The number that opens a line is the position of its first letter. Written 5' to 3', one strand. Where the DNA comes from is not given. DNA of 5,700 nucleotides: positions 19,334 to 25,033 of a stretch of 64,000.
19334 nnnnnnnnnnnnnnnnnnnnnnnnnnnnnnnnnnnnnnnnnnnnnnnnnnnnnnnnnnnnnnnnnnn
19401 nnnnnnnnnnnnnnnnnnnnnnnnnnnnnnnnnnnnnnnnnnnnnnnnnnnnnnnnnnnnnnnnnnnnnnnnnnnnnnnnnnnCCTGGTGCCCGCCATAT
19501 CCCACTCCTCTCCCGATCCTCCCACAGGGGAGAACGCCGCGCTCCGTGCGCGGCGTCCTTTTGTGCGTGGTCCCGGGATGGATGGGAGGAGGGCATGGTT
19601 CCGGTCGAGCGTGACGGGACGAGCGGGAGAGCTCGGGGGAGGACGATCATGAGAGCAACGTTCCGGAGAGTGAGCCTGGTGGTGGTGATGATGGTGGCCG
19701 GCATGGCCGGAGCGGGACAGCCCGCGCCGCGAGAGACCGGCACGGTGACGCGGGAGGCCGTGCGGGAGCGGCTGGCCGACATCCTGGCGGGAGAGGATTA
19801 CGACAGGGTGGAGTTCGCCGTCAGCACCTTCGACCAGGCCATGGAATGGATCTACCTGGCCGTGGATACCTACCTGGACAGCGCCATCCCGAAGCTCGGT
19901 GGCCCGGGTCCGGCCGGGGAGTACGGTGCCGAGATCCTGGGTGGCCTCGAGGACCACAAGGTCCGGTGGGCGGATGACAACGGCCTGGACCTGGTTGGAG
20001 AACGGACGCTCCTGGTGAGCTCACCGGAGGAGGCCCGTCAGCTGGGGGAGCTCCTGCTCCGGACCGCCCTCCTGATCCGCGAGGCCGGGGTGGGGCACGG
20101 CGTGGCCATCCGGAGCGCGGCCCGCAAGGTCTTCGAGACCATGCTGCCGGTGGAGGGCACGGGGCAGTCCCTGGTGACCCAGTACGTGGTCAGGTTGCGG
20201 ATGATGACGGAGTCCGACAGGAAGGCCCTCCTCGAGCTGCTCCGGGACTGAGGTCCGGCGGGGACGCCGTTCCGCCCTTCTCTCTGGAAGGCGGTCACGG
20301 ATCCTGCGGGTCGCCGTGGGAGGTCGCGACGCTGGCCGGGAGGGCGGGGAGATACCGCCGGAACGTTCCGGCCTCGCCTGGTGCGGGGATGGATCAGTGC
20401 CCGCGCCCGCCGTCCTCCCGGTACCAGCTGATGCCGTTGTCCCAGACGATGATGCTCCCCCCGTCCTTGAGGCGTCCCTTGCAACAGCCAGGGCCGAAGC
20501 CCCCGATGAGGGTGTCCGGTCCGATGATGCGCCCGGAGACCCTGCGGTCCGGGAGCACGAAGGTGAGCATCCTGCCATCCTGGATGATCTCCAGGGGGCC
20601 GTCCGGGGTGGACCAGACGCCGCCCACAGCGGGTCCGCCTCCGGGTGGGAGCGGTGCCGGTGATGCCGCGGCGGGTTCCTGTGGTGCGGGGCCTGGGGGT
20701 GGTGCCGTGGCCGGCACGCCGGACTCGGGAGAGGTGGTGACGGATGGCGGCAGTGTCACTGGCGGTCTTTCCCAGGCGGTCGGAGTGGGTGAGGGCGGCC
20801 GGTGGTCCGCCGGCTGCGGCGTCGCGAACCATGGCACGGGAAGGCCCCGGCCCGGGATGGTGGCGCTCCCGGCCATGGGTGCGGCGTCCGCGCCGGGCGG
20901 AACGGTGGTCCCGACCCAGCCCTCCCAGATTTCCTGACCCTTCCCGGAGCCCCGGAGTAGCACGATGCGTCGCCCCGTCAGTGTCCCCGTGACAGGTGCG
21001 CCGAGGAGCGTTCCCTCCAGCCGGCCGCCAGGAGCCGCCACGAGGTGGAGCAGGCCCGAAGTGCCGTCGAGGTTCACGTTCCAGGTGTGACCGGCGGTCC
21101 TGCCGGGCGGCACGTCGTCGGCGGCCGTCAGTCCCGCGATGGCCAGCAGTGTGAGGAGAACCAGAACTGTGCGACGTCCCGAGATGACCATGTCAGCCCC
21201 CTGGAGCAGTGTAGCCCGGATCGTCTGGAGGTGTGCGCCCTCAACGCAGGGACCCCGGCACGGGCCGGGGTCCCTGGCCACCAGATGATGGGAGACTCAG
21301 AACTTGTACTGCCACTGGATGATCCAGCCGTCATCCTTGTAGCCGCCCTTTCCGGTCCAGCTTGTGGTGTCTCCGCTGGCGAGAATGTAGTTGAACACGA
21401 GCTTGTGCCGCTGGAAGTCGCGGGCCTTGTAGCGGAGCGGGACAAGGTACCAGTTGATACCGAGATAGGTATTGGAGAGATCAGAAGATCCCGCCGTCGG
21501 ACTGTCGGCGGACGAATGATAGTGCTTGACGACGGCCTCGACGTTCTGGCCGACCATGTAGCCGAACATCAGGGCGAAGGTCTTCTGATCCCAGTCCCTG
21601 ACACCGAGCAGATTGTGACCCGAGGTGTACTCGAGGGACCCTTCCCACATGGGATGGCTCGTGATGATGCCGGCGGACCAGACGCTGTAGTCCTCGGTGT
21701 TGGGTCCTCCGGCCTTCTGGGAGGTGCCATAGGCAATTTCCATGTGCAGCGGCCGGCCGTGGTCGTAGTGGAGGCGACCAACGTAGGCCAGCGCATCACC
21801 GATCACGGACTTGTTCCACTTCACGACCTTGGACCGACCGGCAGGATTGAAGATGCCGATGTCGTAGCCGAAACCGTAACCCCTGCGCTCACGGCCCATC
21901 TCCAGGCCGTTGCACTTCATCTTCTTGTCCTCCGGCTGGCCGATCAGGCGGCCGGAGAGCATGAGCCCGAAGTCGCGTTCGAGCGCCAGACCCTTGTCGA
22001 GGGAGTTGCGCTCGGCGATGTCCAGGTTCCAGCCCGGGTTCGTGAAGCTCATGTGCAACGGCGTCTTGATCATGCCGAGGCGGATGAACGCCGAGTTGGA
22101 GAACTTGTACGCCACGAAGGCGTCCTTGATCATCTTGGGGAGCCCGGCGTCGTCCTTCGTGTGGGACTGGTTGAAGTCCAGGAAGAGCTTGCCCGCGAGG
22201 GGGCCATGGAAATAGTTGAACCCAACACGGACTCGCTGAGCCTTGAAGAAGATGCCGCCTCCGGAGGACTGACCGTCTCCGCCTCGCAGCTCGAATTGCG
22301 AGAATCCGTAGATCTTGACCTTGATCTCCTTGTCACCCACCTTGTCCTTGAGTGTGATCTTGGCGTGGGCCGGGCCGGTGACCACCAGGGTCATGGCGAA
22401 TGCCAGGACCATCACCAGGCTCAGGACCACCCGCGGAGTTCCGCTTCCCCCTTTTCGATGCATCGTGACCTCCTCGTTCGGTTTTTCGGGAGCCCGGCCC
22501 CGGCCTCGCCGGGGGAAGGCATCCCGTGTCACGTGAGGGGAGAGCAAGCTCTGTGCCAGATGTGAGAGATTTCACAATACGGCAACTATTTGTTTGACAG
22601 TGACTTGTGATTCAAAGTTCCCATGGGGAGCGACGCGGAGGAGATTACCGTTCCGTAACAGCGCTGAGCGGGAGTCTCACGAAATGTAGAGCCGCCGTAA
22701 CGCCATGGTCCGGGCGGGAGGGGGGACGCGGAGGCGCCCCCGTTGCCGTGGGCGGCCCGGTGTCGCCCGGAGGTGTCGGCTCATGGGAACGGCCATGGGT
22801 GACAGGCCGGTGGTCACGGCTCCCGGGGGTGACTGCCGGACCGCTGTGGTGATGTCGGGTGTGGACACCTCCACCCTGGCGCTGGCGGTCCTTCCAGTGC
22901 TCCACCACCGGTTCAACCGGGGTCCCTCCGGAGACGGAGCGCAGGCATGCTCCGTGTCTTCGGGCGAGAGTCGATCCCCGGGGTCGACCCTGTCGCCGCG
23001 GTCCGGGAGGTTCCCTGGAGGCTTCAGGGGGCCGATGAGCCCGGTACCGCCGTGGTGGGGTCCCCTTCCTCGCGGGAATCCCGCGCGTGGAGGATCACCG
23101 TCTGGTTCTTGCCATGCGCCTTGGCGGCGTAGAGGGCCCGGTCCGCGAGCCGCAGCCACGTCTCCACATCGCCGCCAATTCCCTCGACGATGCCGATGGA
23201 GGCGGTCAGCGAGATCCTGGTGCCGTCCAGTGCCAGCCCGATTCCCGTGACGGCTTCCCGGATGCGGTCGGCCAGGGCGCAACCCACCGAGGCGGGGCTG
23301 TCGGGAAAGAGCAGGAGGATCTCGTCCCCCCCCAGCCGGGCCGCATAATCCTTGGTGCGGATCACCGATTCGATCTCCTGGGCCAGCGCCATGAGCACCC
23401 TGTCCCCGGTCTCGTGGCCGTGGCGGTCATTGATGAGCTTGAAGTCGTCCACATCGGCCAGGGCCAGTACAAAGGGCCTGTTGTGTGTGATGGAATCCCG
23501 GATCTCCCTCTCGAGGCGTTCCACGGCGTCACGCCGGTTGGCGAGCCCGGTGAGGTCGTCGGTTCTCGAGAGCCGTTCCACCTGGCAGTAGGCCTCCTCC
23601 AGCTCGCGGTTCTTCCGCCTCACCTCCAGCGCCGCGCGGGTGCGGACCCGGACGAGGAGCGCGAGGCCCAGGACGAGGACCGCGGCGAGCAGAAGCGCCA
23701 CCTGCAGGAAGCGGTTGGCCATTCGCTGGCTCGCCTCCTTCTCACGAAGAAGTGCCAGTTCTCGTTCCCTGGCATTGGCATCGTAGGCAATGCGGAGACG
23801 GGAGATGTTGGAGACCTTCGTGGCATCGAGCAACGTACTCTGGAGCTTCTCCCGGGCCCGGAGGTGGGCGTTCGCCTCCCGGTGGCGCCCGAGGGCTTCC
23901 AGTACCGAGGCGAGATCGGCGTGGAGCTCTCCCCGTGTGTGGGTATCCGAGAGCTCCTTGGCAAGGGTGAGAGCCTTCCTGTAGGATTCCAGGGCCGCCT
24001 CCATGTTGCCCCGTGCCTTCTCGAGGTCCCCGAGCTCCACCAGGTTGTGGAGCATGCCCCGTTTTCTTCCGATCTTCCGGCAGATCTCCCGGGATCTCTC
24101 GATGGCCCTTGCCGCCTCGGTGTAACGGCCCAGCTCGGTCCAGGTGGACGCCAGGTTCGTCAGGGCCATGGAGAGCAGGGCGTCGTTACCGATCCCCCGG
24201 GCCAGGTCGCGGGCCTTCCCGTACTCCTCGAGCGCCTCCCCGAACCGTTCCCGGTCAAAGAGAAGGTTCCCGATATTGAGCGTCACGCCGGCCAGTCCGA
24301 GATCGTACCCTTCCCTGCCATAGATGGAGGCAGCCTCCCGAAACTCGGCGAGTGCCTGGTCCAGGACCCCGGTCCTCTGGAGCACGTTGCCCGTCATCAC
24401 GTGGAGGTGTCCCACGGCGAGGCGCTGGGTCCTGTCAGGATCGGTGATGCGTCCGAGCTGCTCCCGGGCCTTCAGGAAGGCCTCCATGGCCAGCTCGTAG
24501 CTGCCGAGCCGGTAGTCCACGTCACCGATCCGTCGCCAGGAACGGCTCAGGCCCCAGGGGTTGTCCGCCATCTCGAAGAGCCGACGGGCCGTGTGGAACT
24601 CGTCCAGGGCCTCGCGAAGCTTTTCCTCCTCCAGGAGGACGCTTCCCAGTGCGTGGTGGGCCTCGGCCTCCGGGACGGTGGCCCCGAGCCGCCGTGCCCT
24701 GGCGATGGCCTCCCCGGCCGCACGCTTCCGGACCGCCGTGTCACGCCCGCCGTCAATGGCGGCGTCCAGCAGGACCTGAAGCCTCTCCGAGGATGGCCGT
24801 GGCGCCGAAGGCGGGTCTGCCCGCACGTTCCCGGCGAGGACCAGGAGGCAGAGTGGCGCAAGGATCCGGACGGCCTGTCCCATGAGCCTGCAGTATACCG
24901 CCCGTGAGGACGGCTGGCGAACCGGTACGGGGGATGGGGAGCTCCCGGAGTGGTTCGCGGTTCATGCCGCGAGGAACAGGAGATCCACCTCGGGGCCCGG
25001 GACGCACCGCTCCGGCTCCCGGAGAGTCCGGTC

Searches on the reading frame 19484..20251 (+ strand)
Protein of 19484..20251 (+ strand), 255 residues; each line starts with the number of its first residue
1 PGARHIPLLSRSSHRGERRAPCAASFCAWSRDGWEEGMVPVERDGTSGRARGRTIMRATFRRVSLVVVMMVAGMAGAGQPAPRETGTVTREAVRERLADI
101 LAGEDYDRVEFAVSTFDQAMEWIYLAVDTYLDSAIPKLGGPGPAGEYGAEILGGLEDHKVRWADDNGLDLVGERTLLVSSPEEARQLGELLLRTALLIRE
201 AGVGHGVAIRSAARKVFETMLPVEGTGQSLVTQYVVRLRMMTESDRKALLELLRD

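Call 7: search_protein_families(library=pfam, proteins=[window:19484-20251:+], max_evalue=0.001)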
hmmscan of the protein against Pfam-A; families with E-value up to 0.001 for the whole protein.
window:19484-20251:+ (255 aa): 1 family
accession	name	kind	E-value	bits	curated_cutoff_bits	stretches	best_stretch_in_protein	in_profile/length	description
PF02746.21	MR_MLE_N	-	0.00082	20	22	0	56-127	19-93/117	Mandelate racemase / muconate lactonizing enzyme, N-terminal domain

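Call 28: search_protein_families(library=pfam, proteins=[window:19595-20251:+], max_evalue=0.01)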
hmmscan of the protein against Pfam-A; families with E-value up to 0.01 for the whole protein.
window:19595-20251:+ (218 aa): 1 family
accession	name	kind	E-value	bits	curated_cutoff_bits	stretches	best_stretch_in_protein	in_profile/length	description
PF02746.21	MR_MLE_N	-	0.00056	20.5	22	1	19-90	19-93/117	Mandelate racemase / muconate lactonizing enzyme, N-terminal domain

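Call 58: search_protein_families(library=ncbifam, proteins=[window:19595-20251:+], max_evalue=0.001)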
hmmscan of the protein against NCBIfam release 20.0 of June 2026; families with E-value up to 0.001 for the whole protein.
window:19595-20251:+ (218 aa): 0 families

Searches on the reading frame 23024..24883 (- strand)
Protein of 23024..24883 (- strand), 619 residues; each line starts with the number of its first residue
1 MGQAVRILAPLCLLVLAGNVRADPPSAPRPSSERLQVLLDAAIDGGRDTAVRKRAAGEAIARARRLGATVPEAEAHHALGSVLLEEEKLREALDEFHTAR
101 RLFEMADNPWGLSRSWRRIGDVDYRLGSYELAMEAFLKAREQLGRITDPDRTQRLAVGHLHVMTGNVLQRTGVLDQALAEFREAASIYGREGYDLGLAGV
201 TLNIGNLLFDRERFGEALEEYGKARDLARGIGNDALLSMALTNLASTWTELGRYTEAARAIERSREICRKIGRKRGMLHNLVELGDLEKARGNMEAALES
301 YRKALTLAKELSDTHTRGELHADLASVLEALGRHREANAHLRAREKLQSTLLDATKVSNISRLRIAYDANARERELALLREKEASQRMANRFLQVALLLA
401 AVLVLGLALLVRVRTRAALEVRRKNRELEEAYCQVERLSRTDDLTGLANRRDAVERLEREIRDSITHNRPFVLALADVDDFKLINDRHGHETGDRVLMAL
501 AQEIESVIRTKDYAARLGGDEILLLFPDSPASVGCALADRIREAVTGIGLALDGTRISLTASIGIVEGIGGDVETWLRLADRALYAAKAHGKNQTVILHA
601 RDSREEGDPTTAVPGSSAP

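Call 28: search_protein_families(library=pfam, proteins=[window:23024-24883:-], max_evalue=0.01)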
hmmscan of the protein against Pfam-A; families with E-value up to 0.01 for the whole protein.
window:23024-24883:- (619 aa): 14 families
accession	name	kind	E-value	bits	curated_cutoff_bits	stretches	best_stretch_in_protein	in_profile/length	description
PF00990.26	GGDEF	-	1.3e-39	136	23.8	1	441-594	3-161/161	Diguanylate cyclase, GGDEF domain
PF13424.12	TPR_12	-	3.4e-25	88.5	30.1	4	201-270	5-77/77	Tetratricopeptide repeat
PF07719.23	TPR_2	-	4.3e-20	70.5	27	0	73-103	1-31/34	Tetratricopeptide repeat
PF00515.34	TPR_1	-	2.8e-14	52.7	27.8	0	284-308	7-31/34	Tetratricopeptide repeat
PF13181.12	TPR_8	-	2e-12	46.6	25.7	0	281-309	4-32/34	Tetratricopeptide repeat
PF17874.7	TPR_MalT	-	3.4e-10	40.2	45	1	200-405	42-251/336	MalT-like TPR region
PF13414.12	TPR_11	-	5.4e-10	39.3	26.8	0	285-308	1-24/42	TPR repeat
PF13374.12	TPR_10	-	8.3e-09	35.6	27.5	1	239-271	3-35/42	Tetratricopeptide repeat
PF14938.12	SNAP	-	1.9e-08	34.6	25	0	253-338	89-175/282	Soluble NSF attachment protein, SNAP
PF13176.12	TPR_7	-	6.2e-05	23.2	27.9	0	283-313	4-34/36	Tetratricopeptide repeat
PF13428.12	TPR_14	-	0.00015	22.6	23.5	0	319-346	2-29/44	Tetratricopeptide repeat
PF13432.12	TPR_16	-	0.00083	20.2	32.7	1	203-263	2-56/65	Tetratricopeptide repeat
PF10602.15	RPN7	-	0.006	16.7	29.6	0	238-323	36-118/174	26S proteasome subunit RPN7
PF12862.13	ANAPC5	-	0.0063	17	23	0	213-277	13-77/91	Anaphase-promoting complex subunit 5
